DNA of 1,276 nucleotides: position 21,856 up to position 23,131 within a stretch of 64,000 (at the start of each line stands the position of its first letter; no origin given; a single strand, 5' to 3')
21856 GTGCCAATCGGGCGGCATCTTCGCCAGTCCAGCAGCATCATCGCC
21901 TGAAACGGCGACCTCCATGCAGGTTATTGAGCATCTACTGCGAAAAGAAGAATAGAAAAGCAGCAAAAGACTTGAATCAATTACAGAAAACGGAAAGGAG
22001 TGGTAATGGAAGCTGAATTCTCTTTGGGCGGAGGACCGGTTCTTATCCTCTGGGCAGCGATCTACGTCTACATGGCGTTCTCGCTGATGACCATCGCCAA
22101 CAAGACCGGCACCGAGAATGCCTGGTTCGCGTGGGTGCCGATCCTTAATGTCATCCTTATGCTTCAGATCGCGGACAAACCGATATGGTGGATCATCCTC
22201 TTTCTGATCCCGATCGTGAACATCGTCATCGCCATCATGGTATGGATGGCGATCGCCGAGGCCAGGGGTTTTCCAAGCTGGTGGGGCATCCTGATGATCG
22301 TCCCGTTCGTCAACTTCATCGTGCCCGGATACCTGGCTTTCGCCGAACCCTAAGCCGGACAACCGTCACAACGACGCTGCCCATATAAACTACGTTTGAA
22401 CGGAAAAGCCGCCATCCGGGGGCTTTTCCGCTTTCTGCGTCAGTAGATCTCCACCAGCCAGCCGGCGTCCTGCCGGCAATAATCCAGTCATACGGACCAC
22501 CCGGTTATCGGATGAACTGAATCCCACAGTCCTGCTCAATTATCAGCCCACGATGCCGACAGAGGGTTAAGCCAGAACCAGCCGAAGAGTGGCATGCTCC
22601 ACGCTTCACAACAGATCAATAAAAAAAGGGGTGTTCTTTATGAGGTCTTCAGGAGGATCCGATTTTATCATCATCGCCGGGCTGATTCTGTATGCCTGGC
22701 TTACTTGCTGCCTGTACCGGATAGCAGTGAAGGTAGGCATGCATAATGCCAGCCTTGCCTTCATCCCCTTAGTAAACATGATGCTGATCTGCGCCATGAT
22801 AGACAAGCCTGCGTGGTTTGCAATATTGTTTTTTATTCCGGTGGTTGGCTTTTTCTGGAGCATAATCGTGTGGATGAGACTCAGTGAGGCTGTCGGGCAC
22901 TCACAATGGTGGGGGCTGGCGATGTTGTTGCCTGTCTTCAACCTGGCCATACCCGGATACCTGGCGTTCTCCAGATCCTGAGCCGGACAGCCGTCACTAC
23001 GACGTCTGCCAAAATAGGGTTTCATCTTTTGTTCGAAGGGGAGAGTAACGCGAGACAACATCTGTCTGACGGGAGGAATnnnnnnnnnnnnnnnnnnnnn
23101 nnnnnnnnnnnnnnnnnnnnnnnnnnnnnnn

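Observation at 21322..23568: Tandem triplication of a small 3-TM membrane protein followed by a chagasin-family protease-inhibitor lipoprotein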

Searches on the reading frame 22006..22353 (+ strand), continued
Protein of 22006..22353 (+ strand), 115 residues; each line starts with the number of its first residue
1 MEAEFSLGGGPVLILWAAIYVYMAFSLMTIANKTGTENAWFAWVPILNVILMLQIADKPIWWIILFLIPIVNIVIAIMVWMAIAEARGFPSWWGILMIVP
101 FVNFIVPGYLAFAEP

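Call 35: search_protein_families(library=pfam, proteins=[L011:3081-5228:+, L020:1574-3724:+, L014:1-1062:+, L029:5554-6309:+, L039:274-1086:+, L004:6536-7123:+, L003:279-5699:-], max_evalue=0.01)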
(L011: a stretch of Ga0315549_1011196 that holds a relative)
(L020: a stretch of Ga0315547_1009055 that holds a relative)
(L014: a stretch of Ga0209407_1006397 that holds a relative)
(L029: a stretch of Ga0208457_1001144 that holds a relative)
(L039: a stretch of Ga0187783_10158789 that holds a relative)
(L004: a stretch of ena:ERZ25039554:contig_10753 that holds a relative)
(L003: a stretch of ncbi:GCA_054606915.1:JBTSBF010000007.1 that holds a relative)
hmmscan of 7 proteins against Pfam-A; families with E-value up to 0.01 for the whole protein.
L011:3081-5228:+ (715 aa): 5 families
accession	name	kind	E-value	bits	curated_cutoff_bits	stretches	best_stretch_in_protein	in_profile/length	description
PF18936.5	DUF5684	-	5.8e-12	46.5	27.4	1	512-571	1-61/81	Family of unknown function (DUF5684)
PF13240.11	Zn_Ribbon_1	-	1.9e-10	40.6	25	2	643-663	2-22/23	zinc-ribbon domain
PF13248.11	Zn_ribbon_3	-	2e-08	33.8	27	1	641-664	3-26/26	zinc-ribbon domain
PF12773.13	DZR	-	5.1e-08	33.4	27.3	2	643-674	1-33/45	Double zinc ribbon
PF18912.6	DZR_2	-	3.9e-05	23.8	27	1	640-684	7-55/56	Double zinc ribbon domain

L020:1574-3724:+ (716 aa): 5 families
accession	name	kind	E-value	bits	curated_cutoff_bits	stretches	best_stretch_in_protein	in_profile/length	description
PF18936.5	DUF5684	-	8.3e-13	49.2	27.4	1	511-583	1-72/81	Family of unknown function (DUF5684)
PF12773.13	DZR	-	1.5e-12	47.9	27.3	3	616-662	1-45/45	Double zinc ribbon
PF13240.11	Zn_Ribbon_1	-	2.4e-08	33.9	25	2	644-664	2-22/23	zinc-ribbon domain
PF13248.11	Zn_ribbon_3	-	6.7e-06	25.8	27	1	642-665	3-26/26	zinc-ribbon domain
PF18912.6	DZR_2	-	0.00021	21.5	27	1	641-685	7-55/56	Double zinc ribbon domain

L014:1-1062:+ (353 aa): 5 families
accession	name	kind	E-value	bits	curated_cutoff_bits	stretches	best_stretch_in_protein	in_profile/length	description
PF12773.13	DZR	-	5e-13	49.4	27.3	2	251-297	1-45/45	Double zinc ribbon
PF18936.5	DUF5684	-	1.8e-10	41.7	27.4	1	148-193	1-46/81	Family of unknown function (DUF5684)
PF13240.11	Zn_Ribbon_1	-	1.8e-10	40.7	25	2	279-299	2-22/23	zinc-ribbon domain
PF13248.11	Zn_ribbon_3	-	1.1e-06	28.3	27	1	278-300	4-26/26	zinc-ribbon domain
PF18912.6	DZR_2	-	0.00012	22.2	27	2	276-320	7-55/56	Double zinc ribbon domain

L029:5554-6309:+ (251 aa): 1 family
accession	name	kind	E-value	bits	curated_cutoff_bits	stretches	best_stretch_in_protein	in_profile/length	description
PF18936.5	DUF5684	-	4e-10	40.6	27.4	1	177-225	1-49/81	Family of unknown function (DUF5684)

L039:274-1086:+ (270 aa): 1 family
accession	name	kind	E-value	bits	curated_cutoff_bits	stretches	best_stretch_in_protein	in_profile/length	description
PF18936.5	DUF5684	-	4.6e-12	46.8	27.4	1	196-244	1-49/81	Family of unknown function (DUF5684)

L004:6536-7123:+ (195 aa): 1 family
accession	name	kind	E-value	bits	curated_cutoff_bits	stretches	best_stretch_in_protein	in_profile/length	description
PF14333.11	DUF4389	-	3.5e-20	72.1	25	2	122-191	6-75/76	Domain of unknown function (DUF4389)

L003:279-5699:- (1806 aa): 40 families (the best 25 are shown)
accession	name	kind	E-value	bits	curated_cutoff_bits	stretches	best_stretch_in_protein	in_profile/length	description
PF00515.34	TPR_1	-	9e-235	750.6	27.8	25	103-136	1-34/34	Tetratricopeptide repeat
PF07719.23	TPR_2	-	1.4e-203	643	27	21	103-136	1-34/34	Tetratricopeptide repeat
PF13181.12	TPR_8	-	8.4e-169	534.1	25.7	10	103-136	1-34/34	Tetratricopeptide repeat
PF13414.12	TPR_11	-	7.2e-145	470.9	26.8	14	1493-1530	3-40/42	TPR repeat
PF13432.12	TPR_16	-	2.3e-138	450.2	32.7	18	1665-1720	8-63/65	Tetratricopeptide repeat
PF13431.12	TPR_17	-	3.9e-133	423.3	24.4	6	193-226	1-34/34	Tetratricopeptide repeat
PF13424.12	TPR_12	-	7.6e-92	302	30.1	17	171-229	3-69/77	Tetratricopeptide repeat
PF13428.12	TPR_14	-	4.1e-89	284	23.5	6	1486-1525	3-42/44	Tetratricopeptide repeat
PF14559.12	TPR_19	-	1.3e-82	272.5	25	13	79-138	1-60/68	Tetratricopeptide repeat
PF13371.12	TPR_9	-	2.8e-67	223.1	35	8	150-205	8-63/73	Tetratricopeptide repeat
PF13174.12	TPR_6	-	7.2e-66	214.9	26.3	0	1248-1278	2-32/33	Tetratricopeptide repeat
PF12895.13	ANAPC3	-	4.6e-60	200.3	27.2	5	84-162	4-81/82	Anaphase-promoting complex, cyclosome, subunit 3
PF13176.12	TPR_7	-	1.1e-53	175.1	27.9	1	1248-1280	1-33/36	Tetratricopeptide repeat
PF23914.1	TPR_CcmH_CycH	-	2.2e-48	164.5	42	4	1241-1347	45-154/158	Cytochrome c-type biogenesis protein H TPR domain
PF01239.28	PPTA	-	5.9e-35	117.2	29.5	0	1197-1221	4-28/32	Protein prenyltransferase alpha subunit repeat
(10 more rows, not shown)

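Call 43: predict_structure(alignment_id=A5)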
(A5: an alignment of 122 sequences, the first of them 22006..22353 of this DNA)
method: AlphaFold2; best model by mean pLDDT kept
length: 115 residues; sequences in the alignment: 122
mean_pLDDT: 90.7   pTM: 0.78
mean pLDDT of the five models: 90.7, 90.4, 89.3, 88.9, 87.5
residues with pLDDT >= 90: 96; 70-90: 11; 50-70: 6; < 50: 2
segments of 3 or more residues with pLDDT < 50: none
pLDDT, mean of each block of 10 residues (from residue 1): 59 91 96 94 94 95 92 94 96 93 93 90
secondary structure, 60 per line:
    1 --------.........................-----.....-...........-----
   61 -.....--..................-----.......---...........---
elements in order: H9-33 H39-43 H45-55 H62-66 H69-86 H92-98 H102-112

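Call 46: fold_search(model_id=the predicted structure, library=pdb)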
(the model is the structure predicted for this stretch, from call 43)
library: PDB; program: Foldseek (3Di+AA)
matches with E <= 10: 2; with E <= 0.001: 0
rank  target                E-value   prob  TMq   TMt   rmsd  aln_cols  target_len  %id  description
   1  3rio                  6.8e+00  0.04  0.21  0.17  12.6       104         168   12  Crystal structure of GlcT CAT-PRDI (released 2012-05-09)
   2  6o6p_A                8.3e+00  0.05  0.28  0.20  13.1       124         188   11  Structure of the regulator FasR from Mycobacterium tuberculosis in complex with DNA (released 2020-03-11)

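Call 48: search_solved_structures(query=A5, max_evalue=10)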
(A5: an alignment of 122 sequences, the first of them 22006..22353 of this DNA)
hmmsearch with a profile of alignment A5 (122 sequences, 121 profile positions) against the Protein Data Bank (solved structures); distinct sequences matched with E-value up to 10: 2.
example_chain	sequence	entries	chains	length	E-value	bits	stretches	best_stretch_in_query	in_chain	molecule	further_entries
9e3e_E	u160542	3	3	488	6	10.1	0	55-102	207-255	Acetylcholine receptor subunit gamma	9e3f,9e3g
6uwz_E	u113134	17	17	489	6.1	10.1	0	55-102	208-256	Acetylcholine receptor subunit gamma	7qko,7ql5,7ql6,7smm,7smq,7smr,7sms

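Call 51: fold_search(model_id=the predicted structure, library=viral)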
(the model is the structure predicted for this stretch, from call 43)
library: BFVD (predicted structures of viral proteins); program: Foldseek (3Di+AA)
matches with E <= 10: 22; with E <= 0.001: 0
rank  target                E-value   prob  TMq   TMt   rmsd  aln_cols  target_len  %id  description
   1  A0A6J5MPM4            1.7e+00  0.15  0.30  0.22  13.9       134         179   16  Uncharacterized protein [uncultured Caudovirales phage]
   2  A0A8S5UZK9            2.0e+00  0.15  0.35  0.23  15.5       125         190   19  Holin [Siphoviridae sp. ctJT77]
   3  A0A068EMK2            2.2e+00  0.07  0.19  0.22  12.9        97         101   18  Uncharacterized protein [Bacillus phage CP-51]
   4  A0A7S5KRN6            2.8e+00  0.15  0.34  0.36   8.9        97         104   26  DUF805 domain-containing protein [Bacteriophage DSS3_VP1]
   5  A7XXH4                3.1e+00  0.12  0.34  0.23   8.8       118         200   13  Uncharacterized protein [Thermus phage P74-26]
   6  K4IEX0                3.4e+00  0.06  0.23  0.23  14.7       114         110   10  Uncharacterized protein [Salmonella phage SSE121]
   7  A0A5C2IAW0            4.0e+00  0.08  0.28  0.30  12.7       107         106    8  (no name in the UniProt tables at hand)
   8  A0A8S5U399            6.6e+00  0.05  0.24  0.07  12.3       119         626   13  Minor tail protein [Myoviridae sp. ctBtV12]
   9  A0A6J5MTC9            6.9e+00  0.08  0.28  0.33   7.1        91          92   16  HTH_XRE domain containing protein [uncultured Caudovirales phage]
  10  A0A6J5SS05            6.9e+00  0.03  0.20  0.06  11.8       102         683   20  Colicin E3-like ribonuclease domain containing protein [uncultured Caudovirales phage]
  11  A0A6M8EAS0            7.3e+00  0.04  0.20  0.19  12.1        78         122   13  (no name in the UniProt tables at hand)
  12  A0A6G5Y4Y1            7.7e+00  0.04  0.23  0.24  14.3       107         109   15  (no name in the UniProt tables at hand)
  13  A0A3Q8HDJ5            8.1e+00  0.06  0.29  0.13  14.0       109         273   16  (no name in the UniProt tables at hand)
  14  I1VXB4                8.1e+00  0.02  0.17  0.10  13.2       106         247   13  (no name in the UniProt tables at hand)
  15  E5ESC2                9.4e+00  0.08  0.38  0.31   6.7       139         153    9  (no name in the UniProt tables at hand)
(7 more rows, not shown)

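Call 52: search_protein_families(library=padloc, proteins=[window:22006-22353:+], max_evalue=1)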
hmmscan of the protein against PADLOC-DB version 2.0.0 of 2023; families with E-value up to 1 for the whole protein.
window:22006-22353:+ (115 aa): 0 families

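Call 53: search_protein_families(library=phrogs, proteins=[window:22006-22353:+], max_evalue=1)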
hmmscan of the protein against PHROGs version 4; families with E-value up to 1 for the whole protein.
window:22006-22353:+ (115 aa): 1 family
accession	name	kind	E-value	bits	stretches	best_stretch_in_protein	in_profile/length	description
phrog_20028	-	unknown function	0.23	10.9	1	35-98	364-420/576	-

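Call 75: search_protein_representatives(protein=window:22006-22353:+)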
Query: 115 residues. Proteins with E-value up to 0.001 (for the whole library): 3216; up to 1e-10: 1003; up to 1e-30: 19. The best 150 are listed.
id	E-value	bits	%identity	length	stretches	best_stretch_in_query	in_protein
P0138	2.0e-36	141.2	64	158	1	10-113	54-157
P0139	2.9e-36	140.6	67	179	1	10-113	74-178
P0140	6.6e-34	133.0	64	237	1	7-114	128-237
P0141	1.5e-33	131.9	58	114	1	5-113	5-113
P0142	6.0e-33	129.9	60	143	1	5-114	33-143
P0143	6.1e-33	129.9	54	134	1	3-113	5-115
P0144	7.3e-33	129.7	59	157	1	13-113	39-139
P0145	1.0e-32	129.2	62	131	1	7-113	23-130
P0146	2.3e-32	128.0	60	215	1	7-114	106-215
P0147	2.7e-32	127.8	53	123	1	12-113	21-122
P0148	3.5e-32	127.5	59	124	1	13-113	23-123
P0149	7.6e-32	126.4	59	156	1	14-114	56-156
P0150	1.3e-31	125.6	61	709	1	13-113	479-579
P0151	1.7e-31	125.3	60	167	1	19-109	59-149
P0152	2.3e-31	124.8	57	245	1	12-113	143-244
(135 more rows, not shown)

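Call 78: search_protein_families(library=pfam, alignment_id=A6, max_evalue=0.001)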
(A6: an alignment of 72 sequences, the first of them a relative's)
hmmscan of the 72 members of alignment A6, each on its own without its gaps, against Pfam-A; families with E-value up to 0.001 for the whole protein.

A. member 1, P0140 (237 aa): 1 family
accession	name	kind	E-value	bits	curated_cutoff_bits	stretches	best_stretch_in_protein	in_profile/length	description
PF18936.5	DUF5684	-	4.6e-11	43.6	27.4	1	163-209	1-47/81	Family of unknown function (DUF5684)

B. families by the number of members that match (of 72 scanned): 38 families (the first 25 are shown)
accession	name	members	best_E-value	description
PF18936.5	DUF5684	72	7.1e-16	Family of unknown function (DUF5684)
PF12773.13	DZR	9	3.1e-15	Double zinc ribbon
PF16537.11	T2SSB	9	1.5e-05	Type II secretion system protein B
PF13240.11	Zn_Ribbon_1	7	1.8e-14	zinc-ribbon domain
PF18912.6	DZR_2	6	8.9e-06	Double zinc ribbon domain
PF13248.11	Zn_ribbon_3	5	8.4e-13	zinc-ribbon domain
PF23862.1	CdsD_C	5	7.3e-06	CdsD C-terminal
PF17032.10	Zn_ribbon_15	3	1.1e-08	zinc-ribbon family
PF00515.34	TPR_1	2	5.5e-35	Tetratricopeptide repeat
PF13414.12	TPR_11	2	6.2e-33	TPR repeat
PF07719.23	TPR_2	2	1.1e-30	Tetratricopeptide repeat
PF13431.12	TPR_17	2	2.9e-27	Tetratricopeptide repeat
PF13181.12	TPR_8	2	2.1e-25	Tetratricopeptide repeat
PF01979.26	Amidohydro_1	2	2.6e-18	Amidohydrolase family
PF13424.12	TPR_12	2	4.4e-18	Tetratricopeptide repeat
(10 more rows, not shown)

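Call 94: search_dna_similar(query=window:22006-22353:+, collection=plasmids, mode=protein, max_rows=15)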
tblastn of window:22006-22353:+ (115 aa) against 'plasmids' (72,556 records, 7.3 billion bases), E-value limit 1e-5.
No match.

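Call 95: search_dna_similar(query=window:22006-22353:+, collection=phages, mode=protein, max_rows=10)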
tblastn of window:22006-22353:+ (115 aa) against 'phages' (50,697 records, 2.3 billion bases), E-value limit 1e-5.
No match.

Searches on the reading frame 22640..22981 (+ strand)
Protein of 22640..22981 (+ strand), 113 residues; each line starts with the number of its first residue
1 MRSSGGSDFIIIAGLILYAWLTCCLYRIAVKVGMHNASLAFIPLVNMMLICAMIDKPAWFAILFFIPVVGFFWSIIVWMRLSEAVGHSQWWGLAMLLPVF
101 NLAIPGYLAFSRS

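Call 5: search_protein_families(library=pfam, proteins=[window:22640-22981:+], max_evalue=1)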
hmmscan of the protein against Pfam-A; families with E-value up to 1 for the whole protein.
window:22640-22981:+ (113 aa): 2 families
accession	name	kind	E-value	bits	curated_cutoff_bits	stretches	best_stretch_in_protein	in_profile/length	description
PF18936.5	DUF5684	-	1.6e-09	38.7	27.4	1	40-102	3-68/81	Family of unknown function (DUF5684)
PF13396.11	PLDc_N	-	0.062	13.7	23.3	1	56-72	19-35/42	Phospholipase_D-nuclease N-terminal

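Call 6: search_protein_families(library=ncbifam, proteins=[window:22640-22981:+], max_evalue=1)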
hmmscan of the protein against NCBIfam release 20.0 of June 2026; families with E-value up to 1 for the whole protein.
window:22640-22981:+ (113 aa): 0 families

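Call 52: search_protein_families(library=padloc, proteins=[window:22640-22981:+], max_evalue=1)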
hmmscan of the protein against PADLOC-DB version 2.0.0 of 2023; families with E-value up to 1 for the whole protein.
window:22640-22981:+ (113 aa): 0 families

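Call 53: search_protein_families(library=phrogs, proteins=[window:22640-22981:+], max_evalue=1)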
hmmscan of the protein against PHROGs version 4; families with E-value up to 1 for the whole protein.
window:22640-22981:+ (113 aa): 1 family
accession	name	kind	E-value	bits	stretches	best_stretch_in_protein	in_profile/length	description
phrog_9350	-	unknown function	0.032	15.2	1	71-101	21-51/118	-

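Call 68: find_homologous_proteins(query=window:22640-22981:+)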
Query window:22640-22981:+ (113 aa): 8 proteins with E <= 0.001 among 11 candidates.
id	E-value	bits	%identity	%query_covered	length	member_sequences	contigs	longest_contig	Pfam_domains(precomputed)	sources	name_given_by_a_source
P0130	3.9e-68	245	100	100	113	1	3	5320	PF18936.6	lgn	-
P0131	3.0e-53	197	76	99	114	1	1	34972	PF18936.6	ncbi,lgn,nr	ncbi:MAG: DUF5684 domain-containing protein [Thermoleophilia bacterium]|nr:DUF5684 domain-containing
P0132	3.6e-30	122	52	93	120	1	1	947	PF18936.6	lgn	-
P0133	9.7e-28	114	52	88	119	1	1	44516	PF18936.6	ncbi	-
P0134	1.0e-20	92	42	98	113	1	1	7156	PF18936.6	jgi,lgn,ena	-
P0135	3.5e-16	77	44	92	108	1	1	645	PF18936.6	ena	-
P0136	2.1e-15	75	39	92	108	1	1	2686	PF18936.6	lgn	-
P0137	1.2e-13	69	39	97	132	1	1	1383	PF18936.6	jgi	jgi:hypothetical protein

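Call 69: find_encoding_contigs(protein=P0133, flank=5000, max_places=3)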
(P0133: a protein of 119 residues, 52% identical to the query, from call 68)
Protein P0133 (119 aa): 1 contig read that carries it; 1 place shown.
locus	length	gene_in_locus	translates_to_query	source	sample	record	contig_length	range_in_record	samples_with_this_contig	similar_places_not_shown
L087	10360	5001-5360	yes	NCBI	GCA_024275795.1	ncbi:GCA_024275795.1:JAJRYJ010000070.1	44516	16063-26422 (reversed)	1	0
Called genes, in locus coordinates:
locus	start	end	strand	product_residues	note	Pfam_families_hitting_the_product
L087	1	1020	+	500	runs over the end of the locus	-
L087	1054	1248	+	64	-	PF00210:Ferritin (weak), PF02915:Rubrerythrin (weak)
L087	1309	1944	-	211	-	-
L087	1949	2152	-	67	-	-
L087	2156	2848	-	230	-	PF01507:PAPS_reduct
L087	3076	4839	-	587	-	PF20446:ABC_N, PF09818:ABC_ATPase, PF21117:MRB1590_C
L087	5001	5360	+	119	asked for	PF18936:DUF5684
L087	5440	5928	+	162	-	PF04186:FxsA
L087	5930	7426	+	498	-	PF01564:Spermine_synth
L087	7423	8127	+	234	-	PF00149:Metallophos, PF12850:Metallophos_2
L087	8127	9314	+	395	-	PF07690:MFS_1, PF13347:MFS_2 (weak), PF00083:Sugar_tr (weak), PF07690:MFS_1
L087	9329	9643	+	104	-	-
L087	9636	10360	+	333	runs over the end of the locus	PF01087:GalP_UDP_transf, PF16268:DUF4921 (weak)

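Call 70: find_encoding_contigs(protein=P0134, flank=5000, max_places=3)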
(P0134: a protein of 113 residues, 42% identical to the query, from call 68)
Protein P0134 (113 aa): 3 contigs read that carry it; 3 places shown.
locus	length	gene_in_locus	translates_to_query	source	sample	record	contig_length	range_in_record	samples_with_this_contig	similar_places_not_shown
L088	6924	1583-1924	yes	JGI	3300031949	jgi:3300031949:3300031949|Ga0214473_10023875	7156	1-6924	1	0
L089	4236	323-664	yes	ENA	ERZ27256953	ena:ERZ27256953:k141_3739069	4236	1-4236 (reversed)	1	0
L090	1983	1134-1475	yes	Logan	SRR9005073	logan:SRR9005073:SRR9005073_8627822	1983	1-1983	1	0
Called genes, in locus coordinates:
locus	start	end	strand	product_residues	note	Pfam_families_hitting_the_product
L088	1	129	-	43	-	?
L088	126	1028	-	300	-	PF02541:Ppx-GppA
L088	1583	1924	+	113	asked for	PF18936:DUF5684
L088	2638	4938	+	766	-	PF25778:DUF7948, PF06739:SBBP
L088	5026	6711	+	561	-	PF00082:Peptidase_S8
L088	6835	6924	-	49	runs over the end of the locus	-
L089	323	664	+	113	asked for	PF18936:DUF5684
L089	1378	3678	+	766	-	PF25778:DUF7948, PF06739:SBBP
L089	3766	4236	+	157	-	?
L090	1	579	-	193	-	?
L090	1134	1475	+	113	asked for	PF18936:DUF5684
